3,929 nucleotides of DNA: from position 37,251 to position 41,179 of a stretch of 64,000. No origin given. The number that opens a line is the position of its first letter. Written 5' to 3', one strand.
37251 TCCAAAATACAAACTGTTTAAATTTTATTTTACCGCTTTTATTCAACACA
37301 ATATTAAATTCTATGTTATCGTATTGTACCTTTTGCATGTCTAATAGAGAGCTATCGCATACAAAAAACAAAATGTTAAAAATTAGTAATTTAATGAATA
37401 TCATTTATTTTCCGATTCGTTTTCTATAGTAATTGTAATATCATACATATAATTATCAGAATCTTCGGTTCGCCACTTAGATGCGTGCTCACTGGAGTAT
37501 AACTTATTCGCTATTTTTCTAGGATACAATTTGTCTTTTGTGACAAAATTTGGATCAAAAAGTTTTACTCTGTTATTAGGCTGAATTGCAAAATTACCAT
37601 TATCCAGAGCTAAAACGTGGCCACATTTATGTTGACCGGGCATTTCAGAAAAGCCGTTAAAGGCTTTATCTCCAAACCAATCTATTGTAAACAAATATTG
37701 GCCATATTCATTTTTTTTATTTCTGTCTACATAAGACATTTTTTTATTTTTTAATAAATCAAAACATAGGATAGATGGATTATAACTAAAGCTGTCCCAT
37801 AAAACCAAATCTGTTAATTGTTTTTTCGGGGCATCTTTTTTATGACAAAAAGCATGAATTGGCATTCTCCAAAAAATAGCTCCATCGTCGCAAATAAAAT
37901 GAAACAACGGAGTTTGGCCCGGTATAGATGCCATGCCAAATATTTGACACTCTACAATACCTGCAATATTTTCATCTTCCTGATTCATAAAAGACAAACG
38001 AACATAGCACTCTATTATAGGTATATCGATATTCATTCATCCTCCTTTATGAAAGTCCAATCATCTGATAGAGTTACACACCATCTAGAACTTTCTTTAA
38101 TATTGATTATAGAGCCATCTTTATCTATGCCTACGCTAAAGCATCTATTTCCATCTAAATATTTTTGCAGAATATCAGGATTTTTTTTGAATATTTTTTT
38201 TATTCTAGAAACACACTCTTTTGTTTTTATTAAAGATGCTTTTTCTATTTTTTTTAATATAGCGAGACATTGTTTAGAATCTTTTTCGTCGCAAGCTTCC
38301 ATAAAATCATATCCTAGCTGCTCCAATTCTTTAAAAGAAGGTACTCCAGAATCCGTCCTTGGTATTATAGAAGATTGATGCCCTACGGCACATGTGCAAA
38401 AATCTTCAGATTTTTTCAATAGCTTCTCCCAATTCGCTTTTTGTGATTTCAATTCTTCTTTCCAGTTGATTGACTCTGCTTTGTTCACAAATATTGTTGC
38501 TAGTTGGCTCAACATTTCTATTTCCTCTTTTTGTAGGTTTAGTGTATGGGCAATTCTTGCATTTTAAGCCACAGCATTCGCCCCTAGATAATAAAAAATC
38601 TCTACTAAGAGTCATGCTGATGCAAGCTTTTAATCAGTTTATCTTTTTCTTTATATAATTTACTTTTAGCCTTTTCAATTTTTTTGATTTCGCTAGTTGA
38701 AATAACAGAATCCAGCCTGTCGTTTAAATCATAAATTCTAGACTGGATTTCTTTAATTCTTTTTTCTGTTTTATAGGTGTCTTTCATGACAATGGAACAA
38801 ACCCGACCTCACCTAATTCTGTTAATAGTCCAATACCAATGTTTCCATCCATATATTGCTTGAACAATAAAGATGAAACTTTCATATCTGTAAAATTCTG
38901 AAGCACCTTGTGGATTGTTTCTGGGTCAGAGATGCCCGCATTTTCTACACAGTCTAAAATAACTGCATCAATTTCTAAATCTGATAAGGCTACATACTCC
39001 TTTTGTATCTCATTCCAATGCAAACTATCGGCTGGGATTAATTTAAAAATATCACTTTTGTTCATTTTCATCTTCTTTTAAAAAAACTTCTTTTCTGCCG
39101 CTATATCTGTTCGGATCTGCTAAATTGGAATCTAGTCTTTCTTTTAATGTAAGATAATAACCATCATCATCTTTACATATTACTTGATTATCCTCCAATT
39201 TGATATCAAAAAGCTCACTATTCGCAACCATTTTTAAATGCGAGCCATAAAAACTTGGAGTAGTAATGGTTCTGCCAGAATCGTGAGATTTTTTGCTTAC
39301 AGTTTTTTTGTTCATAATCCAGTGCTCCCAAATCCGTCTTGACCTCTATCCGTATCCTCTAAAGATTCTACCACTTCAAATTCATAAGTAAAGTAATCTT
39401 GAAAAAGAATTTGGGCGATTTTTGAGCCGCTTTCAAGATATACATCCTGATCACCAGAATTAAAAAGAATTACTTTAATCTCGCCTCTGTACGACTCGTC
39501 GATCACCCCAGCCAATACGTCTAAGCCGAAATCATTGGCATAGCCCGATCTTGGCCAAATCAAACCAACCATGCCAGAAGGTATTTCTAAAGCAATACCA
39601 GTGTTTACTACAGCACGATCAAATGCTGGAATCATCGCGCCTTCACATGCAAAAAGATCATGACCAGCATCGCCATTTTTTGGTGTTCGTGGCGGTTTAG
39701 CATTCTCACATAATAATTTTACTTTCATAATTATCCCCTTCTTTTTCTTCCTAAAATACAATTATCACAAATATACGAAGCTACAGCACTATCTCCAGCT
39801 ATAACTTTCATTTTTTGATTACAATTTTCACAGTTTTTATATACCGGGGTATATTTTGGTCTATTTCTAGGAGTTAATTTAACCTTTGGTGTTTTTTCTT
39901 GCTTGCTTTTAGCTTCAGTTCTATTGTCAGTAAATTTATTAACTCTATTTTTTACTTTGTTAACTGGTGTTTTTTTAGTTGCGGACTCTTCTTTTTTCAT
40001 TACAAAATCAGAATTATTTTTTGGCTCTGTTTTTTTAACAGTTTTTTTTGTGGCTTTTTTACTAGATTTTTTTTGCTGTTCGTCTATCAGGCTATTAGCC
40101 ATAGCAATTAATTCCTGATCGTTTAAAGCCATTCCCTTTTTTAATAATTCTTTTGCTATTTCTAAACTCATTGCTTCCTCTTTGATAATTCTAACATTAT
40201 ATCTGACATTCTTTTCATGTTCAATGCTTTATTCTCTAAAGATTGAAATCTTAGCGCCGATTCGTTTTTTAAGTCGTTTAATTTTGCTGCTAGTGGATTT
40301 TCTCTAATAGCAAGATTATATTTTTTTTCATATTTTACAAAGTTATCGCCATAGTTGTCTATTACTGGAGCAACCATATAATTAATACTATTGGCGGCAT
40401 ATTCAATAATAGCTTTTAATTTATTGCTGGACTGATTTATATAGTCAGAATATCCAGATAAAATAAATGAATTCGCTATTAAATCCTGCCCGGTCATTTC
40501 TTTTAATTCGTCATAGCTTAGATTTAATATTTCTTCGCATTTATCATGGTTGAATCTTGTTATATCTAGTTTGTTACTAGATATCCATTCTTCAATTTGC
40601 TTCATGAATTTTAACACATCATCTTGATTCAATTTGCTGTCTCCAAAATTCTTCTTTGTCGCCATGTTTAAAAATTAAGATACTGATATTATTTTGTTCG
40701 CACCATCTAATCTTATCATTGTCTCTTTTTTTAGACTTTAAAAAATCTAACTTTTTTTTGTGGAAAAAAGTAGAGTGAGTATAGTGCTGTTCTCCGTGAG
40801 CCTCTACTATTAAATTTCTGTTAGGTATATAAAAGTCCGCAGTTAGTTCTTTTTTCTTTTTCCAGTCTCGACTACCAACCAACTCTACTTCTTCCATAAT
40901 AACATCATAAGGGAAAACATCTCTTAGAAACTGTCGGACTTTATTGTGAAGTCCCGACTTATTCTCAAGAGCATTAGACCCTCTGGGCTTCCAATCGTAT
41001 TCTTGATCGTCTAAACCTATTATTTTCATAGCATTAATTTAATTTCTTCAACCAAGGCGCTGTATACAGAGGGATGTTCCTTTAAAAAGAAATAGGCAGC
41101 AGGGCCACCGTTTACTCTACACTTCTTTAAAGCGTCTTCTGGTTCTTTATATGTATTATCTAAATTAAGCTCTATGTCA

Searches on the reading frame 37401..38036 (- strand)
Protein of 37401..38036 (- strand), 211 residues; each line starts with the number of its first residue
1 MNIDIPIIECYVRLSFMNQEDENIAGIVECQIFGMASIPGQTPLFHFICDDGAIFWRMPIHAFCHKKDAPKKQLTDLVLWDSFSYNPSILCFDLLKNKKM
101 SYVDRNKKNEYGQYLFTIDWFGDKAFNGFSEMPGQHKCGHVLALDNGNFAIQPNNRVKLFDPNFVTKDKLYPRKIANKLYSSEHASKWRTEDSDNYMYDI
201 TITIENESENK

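Call 59: search_protein_families(library=phrogs, proteins=[window:37401-38036:-], max_evalue=0.001)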
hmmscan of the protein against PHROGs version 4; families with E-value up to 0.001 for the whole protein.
window:37401-38036:- (211 aa): 1 family
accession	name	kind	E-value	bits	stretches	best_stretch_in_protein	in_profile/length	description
phrog_3704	-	moron, auxiliary metabolic gene and host takeover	3.5e-52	178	1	2-208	5-219/223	ferredoxin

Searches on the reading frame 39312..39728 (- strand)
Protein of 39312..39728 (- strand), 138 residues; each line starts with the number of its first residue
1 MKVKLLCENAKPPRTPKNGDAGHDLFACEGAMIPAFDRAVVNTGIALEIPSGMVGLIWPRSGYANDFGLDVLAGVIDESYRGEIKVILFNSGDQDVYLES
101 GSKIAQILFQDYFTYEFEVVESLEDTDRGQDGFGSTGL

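Call 59: search_protein_families(library=phrogs, proteins=[window:39312-39728:-], max_evalue=0.001)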
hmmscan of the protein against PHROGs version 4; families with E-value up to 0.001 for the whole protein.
window:39312-39728:- (138 aa): 2 families
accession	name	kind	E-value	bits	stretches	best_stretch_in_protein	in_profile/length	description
phrog_135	-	DNA, RNA and nucleotide metabolism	2.8e-46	160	1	1-137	147-290/463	dUTPase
phrog_1663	-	DNA, RNA and nucleotide metabolism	4.9e-07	30.1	1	47-111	128-193/303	dCTP deaminase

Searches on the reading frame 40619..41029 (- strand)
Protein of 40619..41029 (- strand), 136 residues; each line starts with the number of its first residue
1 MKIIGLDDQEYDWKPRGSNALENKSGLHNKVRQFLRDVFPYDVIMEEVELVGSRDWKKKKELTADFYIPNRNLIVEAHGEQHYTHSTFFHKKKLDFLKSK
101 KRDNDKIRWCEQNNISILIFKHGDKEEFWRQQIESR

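Call 59: search_protein_families(library=phrogs, proteins=[window:40619-41029:-], max_evalue=0.001)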
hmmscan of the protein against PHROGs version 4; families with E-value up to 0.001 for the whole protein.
window:40619-41029:- (136 aa): 6 families
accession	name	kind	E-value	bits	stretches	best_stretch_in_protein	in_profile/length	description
phrog_559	-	DNA, RNA and nucleotide metabolism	1.1e-14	55.2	1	49-124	326-399/607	HNH endonuclease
phrog_9084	-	DNA, RNA and nucleotide metabolism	4.7e-13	50.6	1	55-118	86-148/187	homing endonuclease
phrog_4538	-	unknown function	3.8e-11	43.5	1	58-117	258-312/447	-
phrog_34504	-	unknown function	2.7e-06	27.7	1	62-121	307-365/386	-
phrog_7140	-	DNA, RNA and nucleotide metabolism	4.6e-06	26.6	1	60-122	152-213/423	intron encoded nuclease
phrog_27771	-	unknown function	0.00012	22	1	60-124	464-527/549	-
